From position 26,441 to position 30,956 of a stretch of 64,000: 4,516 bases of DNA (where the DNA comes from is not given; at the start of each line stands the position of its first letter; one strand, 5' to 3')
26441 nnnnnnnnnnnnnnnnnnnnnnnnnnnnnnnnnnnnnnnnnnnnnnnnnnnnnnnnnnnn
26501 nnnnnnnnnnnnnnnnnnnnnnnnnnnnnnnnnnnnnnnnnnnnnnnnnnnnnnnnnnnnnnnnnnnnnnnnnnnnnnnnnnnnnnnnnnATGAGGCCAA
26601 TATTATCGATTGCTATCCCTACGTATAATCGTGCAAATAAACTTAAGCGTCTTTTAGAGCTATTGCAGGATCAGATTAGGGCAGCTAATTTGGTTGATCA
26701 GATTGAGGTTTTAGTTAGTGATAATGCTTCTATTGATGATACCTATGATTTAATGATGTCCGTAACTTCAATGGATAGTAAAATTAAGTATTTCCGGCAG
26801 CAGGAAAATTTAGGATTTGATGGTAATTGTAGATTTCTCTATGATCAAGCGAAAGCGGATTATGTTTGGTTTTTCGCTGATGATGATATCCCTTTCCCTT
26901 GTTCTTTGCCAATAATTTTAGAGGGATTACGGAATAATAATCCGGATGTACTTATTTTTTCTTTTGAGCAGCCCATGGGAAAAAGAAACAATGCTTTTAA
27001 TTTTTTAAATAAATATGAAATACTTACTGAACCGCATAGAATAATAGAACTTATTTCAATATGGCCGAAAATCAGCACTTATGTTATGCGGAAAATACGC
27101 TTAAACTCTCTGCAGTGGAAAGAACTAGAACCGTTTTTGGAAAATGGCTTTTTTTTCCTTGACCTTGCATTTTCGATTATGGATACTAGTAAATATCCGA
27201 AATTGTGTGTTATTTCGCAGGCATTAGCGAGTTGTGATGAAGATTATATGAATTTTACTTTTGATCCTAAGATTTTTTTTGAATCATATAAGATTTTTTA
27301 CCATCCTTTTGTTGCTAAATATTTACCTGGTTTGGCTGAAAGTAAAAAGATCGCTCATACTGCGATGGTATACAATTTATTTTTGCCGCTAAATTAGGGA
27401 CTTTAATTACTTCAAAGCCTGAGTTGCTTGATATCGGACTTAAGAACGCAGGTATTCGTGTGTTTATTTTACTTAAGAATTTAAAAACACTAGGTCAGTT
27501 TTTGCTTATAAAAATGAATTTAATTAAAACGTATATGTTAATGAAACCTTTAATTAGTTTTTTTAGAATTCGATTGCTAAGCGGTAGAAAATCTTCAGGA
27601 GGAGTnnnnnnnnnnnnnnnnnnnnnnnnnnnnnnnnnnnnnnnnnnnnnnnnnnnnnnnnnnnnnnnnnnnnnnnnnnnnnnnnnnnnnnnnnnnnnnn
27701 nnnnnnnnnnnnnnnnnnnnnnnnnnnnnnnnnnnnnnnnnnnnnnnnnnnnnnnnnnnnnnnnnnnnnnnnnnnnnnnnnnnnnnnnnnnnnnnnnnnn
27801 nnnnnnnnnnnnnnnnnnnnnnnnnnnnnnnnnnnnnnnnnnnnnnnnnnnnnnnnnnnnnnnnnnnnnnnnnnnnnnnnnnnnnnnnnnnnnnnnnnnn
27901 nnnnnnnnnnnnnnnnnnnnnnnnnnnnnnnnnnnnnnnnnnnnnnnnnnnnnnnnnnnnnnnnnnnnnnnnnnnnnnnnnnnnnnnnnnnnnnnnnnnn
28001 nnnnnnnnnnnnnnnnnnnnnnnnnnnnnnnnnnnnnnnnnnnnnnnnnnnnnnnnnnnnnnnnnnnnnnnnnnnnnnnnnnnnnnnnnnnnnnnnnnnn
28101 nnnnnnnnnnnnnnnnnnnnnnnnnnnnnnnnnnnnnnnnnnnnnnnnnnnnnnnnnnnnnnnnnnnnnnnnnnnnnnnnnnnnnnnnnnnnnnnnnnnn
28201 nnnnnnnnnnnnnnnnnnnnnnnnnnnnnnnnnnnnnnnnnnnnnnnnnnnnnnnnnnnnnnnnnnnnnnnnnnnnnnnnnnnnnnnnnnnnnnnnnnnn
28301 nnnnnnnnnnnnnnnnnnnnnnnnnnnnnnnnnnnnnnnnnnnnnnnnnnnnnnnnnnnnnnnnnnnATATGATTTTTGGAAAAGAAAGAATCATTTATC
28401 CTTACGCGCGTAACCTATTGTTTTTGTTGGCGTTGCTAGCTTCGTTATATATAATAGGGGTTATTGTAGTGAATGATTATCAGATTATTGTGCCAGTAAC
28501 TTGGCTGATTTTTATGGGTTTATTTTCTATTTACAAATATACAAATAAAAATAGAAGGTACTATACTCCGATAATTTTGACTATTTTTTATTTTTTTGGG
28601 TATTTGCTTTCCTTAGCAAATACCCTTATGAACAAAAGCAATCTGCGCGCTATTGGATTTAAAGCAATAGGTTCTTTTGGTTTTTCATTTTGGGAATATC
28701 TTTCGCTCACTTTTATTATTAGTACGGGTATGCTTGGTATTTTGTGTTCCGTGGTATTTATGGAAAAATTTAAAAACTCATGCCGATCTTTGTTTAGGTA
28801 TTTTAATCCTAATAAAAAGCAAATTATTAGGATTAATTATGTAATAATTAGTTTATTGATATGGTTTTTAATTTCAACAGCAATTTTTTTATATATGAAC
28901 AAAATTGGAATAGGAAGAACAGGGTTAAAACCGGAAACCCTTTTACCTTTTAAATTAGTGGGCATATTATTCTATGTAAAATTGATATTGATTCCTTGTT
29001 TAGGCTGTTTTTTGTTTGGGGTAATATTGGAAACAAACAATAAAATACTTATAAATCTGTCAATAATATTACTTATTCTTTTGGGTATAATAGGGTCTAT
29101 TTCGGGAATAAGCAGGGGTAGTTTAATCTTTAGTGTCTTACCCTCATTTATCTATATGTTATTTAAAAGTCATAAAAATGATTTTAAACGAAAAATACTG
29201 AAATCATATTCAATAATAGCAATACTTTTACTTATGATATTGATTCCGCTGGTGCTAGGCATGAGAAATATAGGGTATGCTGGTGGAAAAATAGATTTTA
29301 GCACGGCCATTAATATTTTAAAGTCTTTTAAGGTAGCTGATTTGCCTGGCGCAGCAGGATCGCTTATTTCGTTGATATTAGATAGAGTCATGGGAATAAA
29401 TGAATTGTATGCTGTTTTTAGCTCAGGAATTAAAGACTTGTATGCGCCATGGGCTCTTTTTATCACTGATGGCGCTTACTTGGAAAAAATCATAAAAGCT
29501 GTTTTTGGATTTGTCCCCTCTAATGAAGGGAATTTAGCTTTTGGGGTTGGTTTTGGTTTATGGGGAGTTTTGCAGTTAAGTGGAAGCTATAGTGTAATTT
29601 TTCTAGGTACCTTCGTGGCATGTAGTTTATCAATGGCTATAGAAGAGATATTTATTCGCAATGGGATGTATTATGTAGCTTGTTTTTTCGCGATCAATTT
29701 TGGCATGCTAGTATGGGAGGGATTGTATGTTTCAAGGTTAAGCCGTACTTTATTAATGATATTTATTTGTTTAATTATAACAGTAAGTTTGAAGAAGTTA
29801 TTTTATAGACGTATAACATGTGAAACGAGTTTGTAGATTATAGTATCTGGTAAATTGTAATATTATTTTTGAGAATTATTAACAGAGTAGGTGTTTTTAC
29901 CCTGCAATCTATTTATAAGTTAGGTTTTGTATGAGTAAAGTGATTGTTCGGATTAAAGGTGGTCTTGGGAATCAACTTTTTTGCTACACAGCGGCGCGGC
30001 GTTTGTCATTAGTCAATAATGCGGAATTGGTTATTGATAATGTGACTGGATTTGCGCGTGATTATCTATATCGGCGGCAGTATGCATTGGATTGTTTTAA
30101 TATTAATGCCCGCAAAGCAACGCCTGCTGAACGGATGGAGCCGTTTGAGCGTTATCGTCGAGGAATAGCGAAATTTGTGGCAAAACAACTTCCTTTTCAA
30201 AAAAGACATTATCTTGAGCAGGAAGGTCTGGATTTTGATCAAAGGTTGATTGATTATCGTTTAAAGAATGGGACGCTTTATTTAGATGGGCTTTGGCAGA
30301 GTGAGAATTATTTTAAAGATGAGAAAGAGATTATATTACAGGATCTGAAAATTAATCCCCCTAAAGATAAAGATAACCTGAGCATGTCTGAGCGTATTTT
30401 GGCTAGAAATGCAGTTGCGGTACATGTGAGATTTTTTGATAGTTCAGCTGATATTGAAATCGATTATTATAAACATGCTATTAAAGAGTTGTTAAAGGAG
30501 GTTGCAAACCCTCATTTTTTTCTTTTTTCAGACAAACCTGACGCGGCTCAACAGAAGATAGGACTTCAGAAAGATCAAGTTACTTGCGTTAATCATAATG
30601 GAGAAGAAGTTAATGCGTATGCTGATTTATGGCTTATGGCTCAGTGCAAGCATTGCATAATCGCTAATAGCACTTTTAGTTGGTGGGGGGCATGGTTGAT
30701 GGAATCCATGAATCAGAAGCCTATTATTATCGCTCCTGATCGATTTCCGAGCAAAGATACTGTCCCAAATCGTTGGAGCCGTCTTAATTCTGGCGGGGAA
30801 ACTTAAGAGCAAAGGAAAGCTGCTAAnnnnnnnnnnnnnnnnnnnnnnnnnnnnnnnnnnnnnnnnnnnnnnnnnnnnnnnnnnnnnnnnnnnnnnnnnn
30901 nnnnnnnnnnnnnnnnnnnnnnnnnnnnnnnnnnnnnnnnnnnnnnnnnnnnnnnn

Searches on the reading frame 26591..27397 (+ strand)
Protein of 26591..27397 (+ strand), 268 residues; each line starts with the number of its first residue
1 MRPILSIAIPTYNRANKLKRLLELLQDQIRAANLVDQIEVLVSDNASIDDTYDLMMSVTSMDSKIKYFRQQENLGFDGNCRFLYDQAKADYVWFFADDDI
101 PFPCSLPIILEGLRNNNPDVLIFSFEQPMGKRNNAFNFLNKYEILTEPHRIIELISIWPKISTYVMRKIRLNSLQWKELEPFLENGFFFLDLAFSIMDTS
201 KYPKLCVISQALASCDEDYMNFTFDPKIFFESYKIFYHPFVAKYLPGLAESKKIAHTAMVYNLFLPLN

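Call 47: search_protein_families(library=pfam, proteins=[window:26591-27397:+], max_evalue=0.000001)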
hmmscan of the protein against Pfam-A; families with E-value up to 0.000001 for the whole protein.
window:26591-27397:+ (268 aa): 2 families
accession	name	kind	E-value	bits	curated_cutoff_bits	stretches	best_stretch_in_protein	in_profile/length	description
PF00535.33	Glycos_transf_2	-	1.2e-21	77.8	23.3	1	6-139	1-129/168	Glycosyl transferase family 2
PF13641.12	Glyco_tranf_2_3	-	3e-07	31.1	27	1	5-143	3-139/230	Glycosyltransferase like family 2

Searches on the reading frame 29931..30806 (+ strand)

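Call 47: search_protein_families(library=pfam, proteins=[window:29931-30806:+], max_evalue=0.000001)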
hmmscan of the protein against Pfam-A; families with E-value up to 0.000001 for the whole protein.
window:29931-30806:+ (291 aa): 1 family
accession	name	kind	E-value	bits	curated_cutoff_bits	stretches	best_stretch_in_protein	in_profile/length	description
PF01531.22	Glyco_transf_11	-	5.2e-16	59.2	23.9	1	70-258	73-267/298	Glycosyl transferase family 11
